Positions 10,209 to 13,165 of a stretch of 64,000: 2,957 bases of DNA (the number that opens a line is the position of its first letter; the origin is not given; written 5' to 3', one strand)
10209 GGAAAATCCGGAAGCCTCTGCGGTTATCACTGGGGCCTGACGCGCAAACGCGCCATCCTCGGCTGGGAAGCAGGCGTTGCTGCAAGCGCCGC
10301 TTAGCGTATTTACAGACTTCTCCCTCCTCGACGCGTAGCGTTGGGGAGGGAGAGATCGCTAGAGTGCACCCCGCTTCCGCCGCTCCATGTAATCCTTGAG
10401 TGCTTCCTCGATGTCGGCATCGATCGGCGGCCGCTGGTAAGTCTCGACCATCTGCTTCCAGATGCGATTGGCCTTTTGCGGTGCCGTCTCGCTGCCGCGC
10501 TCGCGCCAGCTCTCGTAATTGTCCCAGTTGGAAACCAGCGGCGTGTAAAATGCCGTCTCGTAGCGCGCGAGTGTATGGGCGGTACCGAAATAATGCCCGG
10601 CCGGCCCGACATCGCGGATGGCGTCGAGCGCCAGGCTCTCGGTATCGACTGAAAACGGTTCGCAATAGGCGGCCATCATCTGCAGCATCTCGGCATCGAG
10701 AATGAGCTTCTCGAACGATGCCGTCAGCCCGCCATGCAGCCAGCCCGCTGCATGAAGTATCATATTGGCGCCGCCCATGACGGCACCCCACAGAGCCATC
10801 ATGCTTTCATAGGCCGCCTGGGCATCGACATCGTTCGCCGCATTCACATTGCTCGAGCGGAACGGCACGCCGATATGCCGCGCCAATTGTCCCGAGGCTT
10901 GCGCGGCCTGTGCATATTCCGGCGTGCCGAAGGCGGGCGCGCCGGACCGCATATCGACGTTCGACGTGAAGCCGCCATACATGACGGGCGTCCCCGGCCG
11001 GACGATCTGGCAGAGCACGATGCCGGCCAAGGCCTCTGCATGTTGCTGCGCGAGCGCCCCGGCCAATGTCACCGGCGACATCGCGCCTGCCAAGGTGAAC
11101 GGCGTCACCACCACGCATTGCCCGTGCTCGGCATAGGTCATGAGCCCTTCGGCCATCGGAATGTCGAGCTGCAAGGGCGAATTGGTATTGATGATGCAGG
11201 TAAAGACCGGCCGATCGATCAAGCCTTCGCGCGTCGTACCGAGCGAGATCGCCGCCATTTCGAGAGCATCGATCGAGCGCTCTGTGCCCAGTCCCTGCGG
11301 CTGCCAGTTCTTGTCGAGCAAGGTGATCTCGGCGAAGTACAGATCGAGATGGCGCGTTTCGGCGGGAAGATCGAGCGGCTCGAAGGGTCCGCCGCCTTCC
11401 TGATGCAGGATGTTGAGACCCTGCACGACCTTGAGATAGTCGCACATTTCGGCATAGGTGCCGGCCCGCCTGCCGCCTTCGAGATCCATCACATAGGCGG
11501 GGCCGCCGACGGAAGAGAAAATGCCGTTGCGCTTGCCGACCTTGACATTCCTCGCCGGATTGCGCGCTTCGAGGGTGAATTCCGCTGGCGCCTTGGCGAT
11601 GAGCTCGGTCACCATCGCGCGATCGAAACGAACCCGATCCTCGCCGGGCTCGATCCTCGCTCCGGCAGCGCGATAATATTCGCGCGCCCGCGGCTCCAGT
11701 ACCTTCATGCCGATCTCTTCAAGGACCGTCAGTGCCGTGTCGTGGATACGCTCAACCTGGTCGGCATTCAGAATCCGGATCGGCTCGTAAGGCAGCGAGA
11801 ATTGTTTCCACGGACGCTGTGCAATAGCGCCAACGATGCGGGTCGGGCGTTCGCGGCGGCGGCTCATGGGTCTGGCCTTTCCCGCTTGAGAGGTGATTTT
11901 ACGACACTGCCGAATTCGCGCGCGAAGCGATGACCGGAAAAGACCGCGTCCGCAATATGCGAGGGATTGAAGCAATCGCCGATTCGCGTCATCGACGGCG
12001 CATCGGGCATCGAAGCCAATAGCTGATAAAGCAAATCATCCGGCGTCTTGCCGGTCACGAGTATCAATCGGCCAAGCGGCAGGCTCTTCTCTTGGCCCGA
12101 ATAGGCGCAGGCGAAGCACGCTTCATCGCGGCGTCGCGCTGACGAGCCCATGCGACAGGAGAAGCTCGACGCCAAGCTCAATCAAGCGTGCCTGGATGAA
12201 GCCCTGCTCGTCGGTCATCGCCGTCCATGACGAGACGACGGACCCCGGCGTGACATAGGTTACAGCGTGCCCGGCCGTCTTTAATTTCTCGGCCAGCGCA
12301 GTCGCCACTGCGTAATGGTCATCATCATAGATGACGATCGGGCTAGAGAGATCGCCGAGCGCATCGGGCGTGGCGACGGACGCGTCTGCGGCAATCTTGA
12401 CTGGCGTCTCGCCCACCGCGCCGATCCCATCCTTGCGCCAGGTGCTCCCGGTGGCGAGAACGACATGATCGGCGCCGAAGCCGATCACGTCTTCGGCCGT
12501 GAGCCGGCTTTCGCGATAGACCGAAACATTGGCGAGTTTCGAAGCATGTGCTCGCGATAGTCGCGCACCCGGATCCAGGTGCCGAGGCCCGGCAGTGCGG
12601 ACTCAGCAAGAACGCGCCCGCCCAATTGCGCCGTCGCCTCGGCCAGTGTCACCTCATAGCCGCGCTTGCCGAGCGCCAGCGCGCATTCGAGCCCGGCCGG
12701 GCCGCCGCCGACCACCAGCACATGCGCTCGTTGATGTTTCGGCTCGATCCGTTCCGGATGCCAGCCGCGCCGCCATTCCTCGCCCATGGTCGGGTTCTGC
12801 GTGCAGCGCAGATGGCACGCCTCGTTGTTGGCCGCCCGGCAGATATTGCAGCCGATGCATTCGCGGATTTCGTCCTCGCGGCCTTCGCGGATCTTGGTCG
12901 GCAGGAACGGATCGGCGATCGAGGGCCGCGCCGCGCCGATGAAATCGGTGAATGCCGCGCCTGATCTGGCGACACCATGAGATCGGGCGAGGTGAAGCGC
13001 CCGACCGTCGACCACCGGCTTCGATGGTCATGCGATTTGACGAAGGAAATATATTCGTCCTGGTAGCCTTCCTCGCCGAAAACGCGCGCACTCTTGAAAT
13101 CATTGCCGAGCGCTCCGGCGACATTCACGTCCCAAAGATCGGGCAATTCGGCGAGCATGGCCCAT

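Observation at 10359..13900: Non-pyrrolysine MttB-superfamily methyltransferase next to a TMADH/StcD-like flavoprotein: candidate quaternary-amine demethylation module with no corrinoid partner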

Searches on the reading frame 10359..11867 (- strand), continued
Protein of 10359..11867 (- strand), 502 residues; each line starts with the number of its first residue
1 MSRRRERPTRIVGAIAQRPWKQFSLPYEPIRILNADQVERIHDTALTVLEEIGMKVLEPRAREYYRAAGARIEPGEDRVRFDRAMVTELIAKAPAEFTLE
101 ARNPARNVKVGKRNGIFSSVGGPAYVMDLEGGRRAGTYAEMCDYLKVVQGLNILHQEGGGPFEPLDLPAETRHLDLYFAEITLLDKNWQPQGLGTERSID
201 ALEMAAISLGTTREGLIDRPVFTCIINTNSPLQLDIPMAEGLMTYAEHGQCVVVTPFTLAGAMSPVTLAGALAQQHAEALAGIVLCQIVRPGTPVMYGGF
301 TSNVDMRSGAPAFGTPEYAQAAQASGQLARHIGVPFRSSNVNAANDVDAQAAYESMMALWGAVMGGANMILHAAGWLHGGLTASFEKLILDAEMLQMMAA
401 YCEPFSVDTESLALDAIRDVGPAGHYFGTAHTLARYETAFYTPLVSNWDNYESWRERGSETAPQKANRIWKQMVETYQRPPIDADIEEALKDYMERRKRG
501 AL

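Call 73: search_dna_similar(query=L001:7980-10001:+, collection=plasmids, mode=protein, max_rows=45, rows=spread, max_evalue=1e-50)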
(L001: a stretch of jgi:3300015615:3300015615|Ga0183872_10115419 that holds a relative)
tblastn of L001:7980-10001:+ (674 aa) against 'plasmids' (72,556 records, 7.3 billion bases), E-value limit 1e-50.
Records with a match: 222; places in all: 234; records where one place covers at least 80% of the query: 215.
Best place of each record, by identity: 60-80% 1; <60% 221.
By first word of the organism name: Ralstonia 117; Sinorhizobium 52; Leisingera 9; Shinella 7; Paracoccus 5; Rhizobium 4; Paraburkholderia 3; Sulfitobacter 2; Parasedimentitalea 2; Sphingobium 2; and 17 more.
By predicted mobility (MOB-suite, as given by PLSDB): mobilizable 105; non-mobilizable 61; conjugative 56.
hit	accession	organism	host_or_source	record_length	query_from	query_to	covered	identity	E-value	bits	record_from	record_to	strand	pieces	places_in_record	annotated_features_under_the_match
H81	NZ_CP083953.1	Mesorhizobium sp. B2-1-8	cell culture,soil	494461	3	672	99%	66.6%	0e+0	870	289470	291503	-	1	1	FAD-dependent oxidoreductase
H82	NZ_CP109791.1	Leisingera thetidis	-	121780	2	670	99%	52.6%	0e+0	674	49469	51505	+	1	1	FAD-dependent oxidoreductase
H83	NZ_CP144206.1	Sinorhizobium chiapasense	mixed culture,rhizosphere soil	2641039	2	670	99%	51.8%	0e+0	662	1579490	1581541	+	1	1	none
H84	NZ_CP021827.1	Sinorhizobium meliloti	Medicago truncatula,Single Cell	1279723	2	670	99%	51.4%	0e+0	651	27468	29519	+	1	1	record has no annotation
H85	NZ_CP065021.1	Sinorhizobium meliloti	Medicago sativa subsp. varia (Martyn) ...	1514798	2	670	99%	51.4%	0e+0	650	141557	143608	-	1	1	none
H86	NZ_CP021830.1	Sinorhizobium meliloti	Medicago truncatula,Single Cell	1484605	2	670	99%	51.4%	0e+0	649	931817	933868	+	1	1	record has no annotation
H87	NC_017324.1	Sinorhizobium meliloti BL225C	-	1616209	2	670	99%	51.4%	2e-178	653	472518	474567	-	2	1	none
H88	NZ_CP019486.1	Sinorhizobium meliloti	alfalfa,single cell,nitrogen fixing ...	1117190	2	670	99%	51.2%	0e+0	651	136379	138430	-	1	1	record has no annotation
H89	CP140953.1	Sinorhizobium meliloti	Medicago lupulina,whole organism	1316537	2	670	99%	51.2%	0e+0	651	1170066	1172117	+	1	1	NAD(P)-binding protein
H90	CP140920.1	Sinorhizobium meliloti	Medicago lupulina,whole organism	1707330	2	670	99%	51.2%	0e+0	649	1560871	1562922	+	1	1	NAD(P)-binding protein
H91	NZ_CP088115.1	Sinorhizobium meliloti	cell culture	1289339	2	670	99%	51.2%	0e+0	647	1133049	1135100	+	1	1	none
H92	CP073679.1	Sinorhizobium meliloti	Medicago truncatula,cell culture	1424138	2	670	99%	51.1%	0e+0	649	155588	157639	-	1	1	NAD(P)-binding protein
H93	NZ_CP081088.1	Leisingera caerulea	-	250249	6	658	97%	52.3%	0e+0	585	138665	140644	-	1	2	NAD(P)-binding protein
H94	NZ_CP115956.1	Ralstonia pseudosolanacearum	Solanum tuberosum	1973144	5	670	99%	50.9%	0e+0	631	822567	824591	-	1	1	none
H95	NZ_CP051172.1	Ralstonia pseudosolanacearum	Whole organism,potato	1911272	5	670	99%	50.7%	0e+0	629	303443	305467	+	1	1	none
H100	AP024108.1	Ralstonia solanacearum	-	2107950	5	670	99%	50.0%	0e+0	622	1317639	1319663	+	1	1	NADH:flavin oxidoreductase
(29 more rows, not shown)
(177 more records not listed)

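Call 74: get_annotated_region(hit=H100, flank=9000)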
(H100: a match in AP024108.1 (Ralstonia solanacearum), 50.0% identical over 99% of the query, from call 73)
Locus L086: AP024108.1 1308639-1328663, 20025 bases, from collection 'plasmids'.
description: Ralstonia solanacearum MAFF 241648 plasmid pMAFF241648 DNA, complete sequence
organism: Ralstonia solanacearum (NCBI taxid 305)
taxonomy: Bacteria; Pseudomonadota; Betaproteobacteria; Burkholderiales; Burkholderiaceae; Ralstonia; Ralstonia solanacearum
host: -; source: -; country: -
typing (MOB-suite, as given by PLSDB): mobilizable; relaxase MOBP
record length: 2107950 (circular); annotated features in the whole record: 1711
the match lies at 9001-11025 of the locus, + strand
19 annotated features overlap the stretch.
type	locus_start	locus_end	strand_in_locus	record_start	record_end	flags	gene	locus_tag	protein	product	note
CDS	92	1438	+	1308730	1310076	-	hmgA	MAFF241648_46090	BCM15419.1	homogentisate 1,2-dioxygenase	-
CDS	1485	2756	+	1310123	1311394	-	fahA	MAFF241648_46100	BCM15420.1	fumarylacetoacetase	-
CDS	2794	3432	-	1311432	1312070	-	-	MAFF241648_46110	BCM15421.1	hypothetical protein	-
CDS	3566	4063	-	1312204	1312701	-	-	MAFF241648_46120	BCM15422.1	membrane protein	-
CDS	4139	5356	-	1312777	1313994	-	-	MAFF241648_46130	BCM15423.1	acyl-CoA dehydrogenase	-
CDS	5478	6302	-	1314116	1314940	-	-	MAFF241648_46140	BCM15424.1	AraC family transcriptional regulator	-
CDS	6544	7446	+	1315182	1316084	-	-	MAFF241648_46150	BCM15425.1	membrane protein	-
CDS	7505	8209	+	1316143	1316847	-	-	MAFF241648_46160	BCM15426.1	hypothetical protein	-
CDS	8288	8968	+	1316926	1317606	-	-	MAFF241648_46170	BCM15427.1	YggS family pyridoxal phosphate enzyme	-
CDS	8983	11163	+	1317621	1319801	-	-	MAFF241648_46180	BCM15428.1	NADH:flavin oxidoreductase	-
CDS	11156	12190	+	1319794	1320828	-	trpD_2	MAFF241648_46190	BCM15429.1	anthranilate phosphoribosyltransferase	-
CDS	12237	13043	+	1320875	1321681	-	trpC_2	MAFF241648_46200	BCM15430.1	indole-3-glycerol phosphate synthase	-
CDS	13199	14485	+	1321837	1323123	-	lysA_2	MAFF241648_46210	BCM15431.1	diaminopimelate decarboxylase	-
CDS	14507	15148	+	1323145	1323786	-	pdxH_2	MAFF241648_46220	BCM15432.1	pyridoxine/pyridoxamine 5'-phosphate oxidase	-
CDS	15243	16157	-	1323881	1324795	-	metR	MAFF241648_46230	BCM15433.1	LysR family transcriptional regulator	-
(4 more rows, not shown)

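Call 75: search_dna_similar(query=L001:7980-10001:+, collection=plasmids, mode=protein, max_rows=60, rows=spread, max_evalue=1e-15)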
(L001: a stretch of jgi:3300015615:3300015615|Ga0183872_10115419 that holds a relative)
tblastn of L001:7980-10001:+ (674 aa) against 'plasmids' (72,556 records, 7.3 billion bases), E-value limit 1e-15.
Records with a match: 835; places in all: 1002; records where one place covers at least 80% of the query: 481.
Best place of each record, by identity: 60-80% 1; <60% 834.
By first word of the organism name: Rhizobium 158; Sinorhizobium 120; Ralstonia 117; Paracoccus 27; Pseudosulfitobacter 25; Shinella 24; Acetobacter 19; Sphingobium 14; Rhodococcus 14; Streptomyces 13; and 121 more.
By predicted mobility (MOB-suite, as given by PLSDB): non-mobilizable 425; mobilizable 213; conjugative 197.
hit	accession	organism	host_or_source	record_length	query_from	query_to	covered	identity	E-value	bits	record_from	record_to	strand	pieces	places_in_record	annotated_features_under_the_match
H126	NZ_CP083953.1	Mesorhizobium sp. B2-1-8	cell culture,soil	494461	3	672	99%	66.6%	0e+0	870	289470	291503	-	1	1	FAD-dependent oxidoreductase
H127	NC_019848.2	Sinorhizobium meliloti GR4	-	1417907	2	670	99%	51.4%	0e+0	654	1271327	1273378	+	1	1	record has no annotation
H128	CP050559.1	Sinorhizobium meliloti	Melilotus officinalis,cell culture,root ...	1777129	2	670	99%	51.4%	0e+0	649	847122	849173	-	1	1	NAD(P)-binding protein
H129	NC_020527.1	Sinorhizobium meliloti 2011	-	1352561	2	670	99%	51.2%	0e+0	650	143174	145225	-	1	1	none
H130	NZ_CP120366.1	Sinorhizobium kummerowiae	Kummerowia stipulacea,Pure culture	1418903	2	670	99%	51.1%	0e+0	650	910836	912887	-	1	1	none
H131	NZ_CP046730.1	Ralstonia syzygii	tobacco,cell culture,leaf veins ...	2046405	5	670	99%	50.7%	0e+0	624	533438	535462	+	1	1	none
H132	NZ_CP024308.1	Sinorhizobium fredii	Phaseolus vulgaris,cell culture,plant ...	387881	3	673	100%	49.9%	0e+0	599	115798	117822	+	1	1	FAD-dependent oxidoreductase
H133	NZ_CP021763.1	Ralstonia pseudosolanacearum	Solanum lycopersicum,Tomato with ...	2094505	5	670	99%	50.0%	0e+0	622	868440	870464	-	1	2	none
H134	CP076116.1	Ralstonia solanacearum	cell culture,wilting pepper (C. annuum) ...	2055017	5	670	99%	50.0%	0e+0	621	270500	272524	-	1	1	FAD-dependent oxidoreductase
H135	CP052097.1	Ralstonia solanacearum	tomato,cell culture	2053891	5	670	99%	50.0%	0e+0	621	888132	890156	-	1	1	none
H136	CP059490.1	Ralstonia solanacearum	Casuarina equisetifolia,plant ...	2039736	5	670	99%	50.0%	0e+0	621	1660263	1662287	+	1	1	FAD-dependent oxidoreductase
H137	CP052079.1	Ralstonia solanacearum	tomato,cell culture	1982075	5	670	99%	50.0%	0e+0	620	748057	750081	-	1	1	none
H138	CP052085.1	Ralstonia solanacearum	tomato,cell culture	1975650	5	670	99%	49.6%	3e-164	629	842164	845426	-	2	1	none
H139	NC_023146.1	Leisingera methylohalidivorans DSM 14336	Seawater collected from a tide pool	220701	1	670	99%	45.6%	5e-176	563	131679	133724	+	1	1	NAD(P)-binding protein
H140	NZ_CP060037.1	Sphingobium fuliginis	-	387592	1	664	99%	44.4%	2e-166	536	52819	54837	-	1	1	ndpC: 6-hydroxypseudooxynicotine oxidase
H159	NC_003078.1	Sinorhizobium meliloti 1021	-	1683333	97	623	78%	27.4%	2e-26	124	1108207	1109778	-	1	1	none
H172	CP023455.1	Rhodobacteraceae bacterium QY30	whole organism,paddy soil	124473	137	547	61%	29.7%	5e-28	128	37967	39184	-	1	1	record has no annotation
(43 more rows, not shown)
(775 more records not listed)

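Call 76: get_annotated_region(hit=H159, flank=6000)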
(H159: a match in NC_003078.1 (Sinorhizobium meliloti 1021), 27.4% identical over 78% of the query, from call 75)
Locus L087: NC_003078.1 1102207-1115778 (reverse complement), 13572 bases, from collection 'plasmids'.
description: Sinorhizobium meliloti 1021 plasmid pSymB, complete sequence
organism: Sinorhizobium meliloti 1021 (NCBI taxid 266834)
taxonomy: Bacteria; Pseudomonadota; Alphaproteobacteria; Hyphomicrobiales; Rhizobiaceae; Sinorhizobium; Sinorhizobium meliloti; Sinorhizobium meliloti 1021
host: -; source: -; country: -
typing (MOB-suite, as given by PLSDB): mobilizable; relaxase MOBQ
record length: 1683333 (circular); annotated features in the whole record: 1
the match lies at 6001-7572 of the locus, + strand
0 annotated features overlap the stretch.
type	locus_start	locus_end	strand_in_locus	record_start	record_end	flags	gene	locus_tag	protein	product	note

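Call 79: search_solved_structures(query=L087:5716-7749:+, max_evalue=1e-20)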
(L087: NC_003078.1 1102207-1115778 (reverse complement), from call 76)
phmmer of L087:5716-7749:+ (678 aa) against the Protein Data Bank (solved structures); distinct sequences matched with E-value up to 1e-20: 35.
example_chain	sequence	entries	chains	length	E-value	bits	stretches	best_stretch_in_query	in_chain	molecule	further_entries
6qkg_A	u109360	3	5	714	1.5e-70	241.6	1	8-590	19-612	NCR A | NCR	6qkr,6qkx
1ps9_A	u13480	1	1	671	2.3e-61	211.2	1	6-517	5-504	2,4-dienoyl-CoA reductase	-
6l6j_A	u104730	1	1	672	1.9e-41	145.3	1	4-619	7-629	Oxidored_FMN domain-containing protein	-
1djq_A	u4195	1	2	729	5.6e-40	140.5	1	3-538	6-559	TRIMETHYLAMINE DEHYDROGENASE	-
3k30_A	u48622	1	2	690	1.3e-39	139.3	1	2-632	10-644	Histamine dehydrogenase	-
1djn_A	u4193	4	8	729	1.3e-39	139.3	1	3-538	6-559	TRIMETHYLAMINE DEHYDROGENASE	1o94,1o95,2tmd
6de6_A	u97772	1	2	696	3e-37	131.5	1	67-540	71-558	Histamine dehydrogenase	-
9iuv_A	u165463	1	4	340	5.6e-31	110.8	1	6-329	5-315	NADPH dehydrogenase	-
3krz_A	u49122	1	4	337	6.2e-31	110.6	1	7-334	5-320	NADH:flavin oxidoreductase/NADH oxidase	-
3kru_A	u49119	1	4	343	6.6e-31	110.5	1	7-334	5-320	NADH:flavin oxidoreductase/NADH oxidase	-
3gr7_A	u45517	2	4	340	2.3e-30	108.7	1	3-329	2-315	NADPH dehydrogenase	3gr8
1z41_A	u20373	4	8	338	1.3e-29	106.2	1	6-338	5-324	Probable NADH-dependent flavin oxidoreductase yqjM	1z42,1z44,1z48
7o0t_A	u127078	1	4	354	2e-29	105.6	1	6-335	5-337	NADH:flavin oxidoreductase/NADH oxidase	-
8pun_A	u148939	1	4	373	2.9e-28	101.8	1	6-329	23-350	NADPH dehydrogenase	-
5nux_A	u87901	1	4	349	4.8e-28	101.1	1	6-331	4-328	Chromate reductase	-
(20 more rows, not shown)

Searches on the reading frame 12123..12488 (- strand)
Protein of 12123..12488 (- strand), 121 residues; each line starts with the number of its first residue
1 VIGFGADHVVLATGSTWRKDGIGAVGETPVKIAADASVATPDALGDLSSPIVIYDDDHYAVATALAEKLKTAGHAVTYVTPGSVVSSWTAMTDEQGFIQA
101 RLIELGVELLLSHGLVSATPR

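Call 3: search_protein_families(library=pfam, proteins=[window:12123-12488:-], max_evalue=0.01)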
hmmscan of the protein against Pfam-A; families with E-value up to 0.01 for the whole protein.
window:12123-12488:- (121 aa): 1 family
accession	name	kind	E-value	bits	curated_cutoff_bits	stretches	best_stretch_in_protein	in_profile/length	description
PF22620.2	OYE-like_second_a-b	-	9.8e-06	26.1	25.5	1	50-110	16-75/128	OYE-like second alpha/beta domain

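Call 4: search_protein_families(library=ncbifam, proteins=[window:12123-12488:-], max_evalue=0.01)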
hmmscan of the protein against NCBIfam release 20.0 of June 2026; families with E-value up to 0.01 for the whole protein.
window:12123-12488:- (121 aa): 3 families
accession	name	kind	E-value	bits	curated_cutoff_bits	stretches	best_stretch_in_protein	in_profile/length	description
TIGR03996.1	mycofact_OYE_1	hypoth_equivalog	4.9e-07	28.6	627.9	1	8-111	461-561/633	mycofactocin system FadH/OYE family oxidoreductase 1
TIGR03997.1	mycofact_OYE_2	equivalog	8.8e-07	27.7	793.15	1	7-110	465-564/645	mycofactocin system FadH/OYE family oxidoreductase 2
NF047870.1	PKS_KR_start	domain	0.0031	17.9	35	1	57-84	27-53/78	KR prefix domain-containing protein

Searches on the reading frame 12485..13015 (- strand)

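Call 3: search_protein_families(library=pfam, proteins=[window:12485-13015:-], max_evalue=0.01)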
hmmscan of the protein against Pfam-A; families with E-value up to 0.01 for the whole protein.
window:12485-13015:- (176 aa): 13 families
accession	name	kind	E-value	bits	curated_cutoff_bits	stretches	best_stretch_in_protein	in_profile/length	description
PF07992.20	Pyr_redox_2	-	2e-08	34.4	26.1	1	88-137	134-182/291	Pyridine nucleotide-disulphide oxidoreductase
PF13450.12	NAD_binding_8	-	2.9e-08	34.3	21.9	1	101-143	1-42/68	NAD(P)-binding Rossmann-like domain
PF12831.13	FAD_oxidored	-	2.4e-07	30.8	27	1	99-149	2-52/416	FAD dependent oxidoreductase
PF00070.33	Pyr_redox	-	2.2e-06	28.5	22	1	98-132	1-35/82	Pyridine nucleotide-disulphide oxidoreductase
PF00890.30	FAD_binding_2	-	2.3e-06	27.5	20.4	1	98-134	1-37/414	FAD binding domain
PF03486.20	HI0933_like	-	2.9e-06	27.3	50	1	98-136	2-40/244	HI0933-like protein Rossmann domain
PF01266.30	DAO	-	1e-05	25.7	27.9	1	98-133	1-37/353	FAD dependent oxidoreductase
PF01134.28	GIDA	-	1.7e-05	24.5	22.1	1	99-132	2-36/391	Glucose inhibited division protein A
PF01494.25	FAD_binding_3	-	0.00014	21.7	22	1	97-129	2-34/349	FAD binding domain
PF01946.23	Thi4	-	0.00025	20.8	26.2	1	96-134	17-56/235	Thi4 family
PF13738.12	Pyr_redox_3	-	0.0021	17.8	30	1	100-124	1-26/305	Pyridine nucleotide-disulphide oxidoreductase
PF01593.30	Amino_oxidase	-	0.0028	17.5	19.8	1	107-137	2-32/443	Flavin containing amine oxidoreductase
PF00724.26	Oxidored_FMN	-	0.004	16.9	27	1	24-49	317-342/342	NADH:flavin oxidoreductase / NADH oxidase family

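Call 4: search_protein_families(library=ncbifam, proteins=[window:12485-13015:-], max_evalue=0.01)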
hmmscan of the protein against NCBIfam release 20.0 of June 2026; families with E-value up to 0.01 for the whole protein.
window:12485-13015:- (176 aa): 81 families (the best 25 are shown)
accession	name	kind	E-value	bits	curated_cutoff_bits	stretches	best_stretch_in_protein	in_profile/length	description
TIGR03997.1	mycofact_OYE_2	equivalog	5.7e-31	107.6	793.15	1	8-161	295-444/645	mycofactocin system FadH/OYE family oxidoreductase 2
NF045599.1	bili_reduct_long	exception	4e-24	84.8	750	1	4-160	295-445/641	bilirubin reductase, long form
NF041087.1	bile_acid_BaiCD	equivalog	2.5e-22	78.7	825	1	23-139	309-423/642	bile acid Fe-S flavoenzyme BaiCD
TIGR03996.1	mycofact_OYE_1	hypoth_equivalog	9.6e-20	70.6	627.9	1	20-155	300-431/633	mycofactocin system FadH/OYE family oxidoreductase 1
TIGR03467.1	HpnE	equivalog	3.9e-10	39.6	283.05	1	99-136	1-38/430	hydroxysqualene dehydroxylase HpnE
NF009410.0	PRK12771.1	subfamily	2e-08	33.3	516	1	81-134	124-176/566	NAD(P)-binding protein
TIGR01372.1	soxA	subfamily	2.5e-08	32.2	1164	1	86-139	158-211/996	sarcosine oxidase subunit alpha family protein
NF005560.0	PRK07233.1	equivalog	1.1e-07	31.1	252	1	98-133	2-37/435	hypothetical protein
NF045663.1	diclust_near_Sec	equivalog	2.5e-07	29.2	530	1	92-136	102-146/759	pyridine nucleotide-disulfide oxidoreductase/dicluster-binding protein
TIGR01317.1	GOGAT_sm_gam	subfamily_domain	2.7e-07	29.8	447.7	1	63-135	110-182/485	glutamate synthase small subunit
TIGR01316.1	gltA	equivalog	3.5e-07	29.4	471.75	1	93-135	130-172/449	NADPH-dependent glutamate synthase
NF004780.0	PRK06126.1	subfamily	4.9e-07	28.4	445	1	94-129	6-41/552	hypothetical protein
NF005547.0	PRK07208.1-3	equivalog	7.3e-07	28.3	380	1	95-135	3-43/465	hypothetical protein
NF002480.1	PRK01747.1-1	equivalog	9e-07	27.7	540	1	81-131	232-283/645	bifunctional tRNA (5-methylaminomethyl-2-thiouridine)(34)-methyltransferase MnmC2/FAD-dependent 5-carboxymethylaminomethyl-2-thiouridine(34)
TIGR01318.1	gltD_gamma_fam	subfamily_domain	1.1e-06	27.6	482.95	1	80-134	125-179/467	glutamate synthase, small subunit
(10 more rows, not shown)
